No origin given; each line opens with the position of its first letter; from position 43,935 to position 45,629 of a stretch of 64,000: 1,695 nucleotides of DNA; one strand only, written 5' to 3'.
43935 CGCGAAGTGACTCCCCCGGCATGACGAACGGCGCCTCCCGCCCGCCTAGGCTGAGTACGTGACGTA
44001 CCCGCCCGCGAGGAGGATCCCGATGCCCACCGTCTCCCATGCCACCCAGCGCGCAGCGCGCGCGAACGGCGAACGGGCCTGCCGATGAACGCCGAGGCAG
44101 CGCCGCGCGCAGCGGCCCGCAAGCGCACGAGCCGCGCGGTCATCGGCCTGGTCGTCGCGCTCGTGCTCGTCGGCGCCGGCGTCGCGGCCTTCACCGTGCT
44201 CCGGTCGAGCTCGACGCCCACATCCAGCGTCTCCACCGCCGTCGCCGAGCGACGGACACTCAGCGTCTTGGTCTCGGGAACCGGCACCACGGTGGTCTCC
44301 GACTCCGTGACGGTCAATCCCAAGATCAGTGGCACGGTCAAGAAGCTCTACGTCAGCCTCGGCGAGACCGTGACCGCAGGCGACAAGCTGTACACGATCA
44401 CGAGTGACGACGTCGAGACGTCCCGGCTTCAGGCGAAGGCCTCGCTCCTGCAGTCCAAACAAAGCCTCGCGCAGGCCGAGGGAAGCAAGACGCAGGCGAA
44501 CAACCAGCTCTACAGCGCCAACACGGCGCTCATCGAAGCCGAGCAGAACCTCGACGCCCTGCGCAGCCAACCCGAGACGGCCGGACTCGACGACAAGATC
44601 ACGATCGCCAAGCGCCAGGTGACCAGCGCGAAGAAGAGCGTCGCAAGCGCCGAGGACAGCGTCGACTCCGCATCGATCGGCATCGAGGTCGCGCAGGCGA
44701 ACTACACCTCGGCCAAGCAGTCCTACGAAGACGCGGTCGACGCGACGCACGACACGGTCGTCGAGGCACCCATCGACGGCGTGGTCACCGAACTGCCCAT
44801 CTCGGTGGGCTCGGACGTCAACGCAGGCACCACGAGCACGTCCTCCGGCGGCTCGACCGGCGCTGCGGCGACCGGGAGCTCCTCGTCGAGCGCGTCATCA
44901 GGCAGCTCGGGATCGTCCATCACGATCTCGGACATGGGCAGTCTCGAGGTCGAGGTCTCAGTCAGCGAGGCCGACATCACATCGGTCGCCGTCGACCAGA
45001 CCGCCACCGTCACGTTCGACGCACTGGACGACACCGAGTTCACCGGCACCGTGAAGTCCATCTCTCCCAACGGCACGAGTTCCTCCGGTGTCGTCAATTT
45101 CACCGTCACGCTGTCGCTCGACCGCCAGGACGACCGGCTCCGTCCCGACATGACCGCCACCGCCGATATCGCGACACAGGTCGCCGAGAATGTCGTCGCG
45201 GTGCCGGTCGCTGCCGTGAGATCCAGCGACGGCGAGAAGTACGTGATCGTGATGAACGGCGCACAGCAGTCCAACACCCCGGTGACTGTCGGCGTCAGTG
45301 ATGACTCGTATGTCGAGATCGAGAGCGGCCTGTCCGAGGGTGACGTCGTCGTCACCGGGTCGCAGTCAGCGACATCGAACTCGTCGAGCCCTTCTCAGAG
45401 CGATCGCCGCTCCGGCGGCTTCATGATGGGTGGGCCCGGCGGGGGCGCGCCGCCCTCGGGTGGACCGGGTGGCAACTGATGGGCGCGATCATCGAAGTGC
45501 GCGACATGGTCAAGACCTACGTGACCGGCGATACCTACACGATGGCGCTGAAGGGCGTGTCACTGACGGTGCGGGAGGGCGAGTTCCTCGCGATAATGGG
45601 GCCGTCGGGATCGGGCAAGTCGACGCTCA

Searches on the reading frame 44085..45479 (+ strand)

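Call 70: search_protein_families(library=pfam, proteins=[window:44085-45479:+], max_evalue=0.001)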
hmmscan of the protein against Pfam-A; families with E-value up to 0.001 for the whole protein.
window:44085-45479:+ (464 aa): 5 families
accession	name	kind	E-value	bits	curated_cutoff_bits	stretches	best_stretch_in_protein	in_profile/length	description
PF16576.10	HlyD_D23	-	8.9e-21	74.6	30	2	279-358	137-214/214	Barrel-sandwich domain of CusB or HlyD membrane-fusion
PF13437.12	HlyD_3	-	8.3e-17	62.3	22.2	1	280-354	29-105/106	HlyD family secretion protein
PF13533.13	Biotin_lipoyl_2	-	1.4e-10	41.2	29.8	1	75-106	1-32/32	Biotin-lipoyl like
PF00529.27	CusB_dom_1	-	2.6e-08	34.4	26.5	1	30-342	12-51/89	Cation efflux system protein CusB domain 1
PF00364.28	Biotin_lipoyl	-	9.5e-06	25.8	22.1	0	76-105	44-73/73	Biotin-requiring enzyme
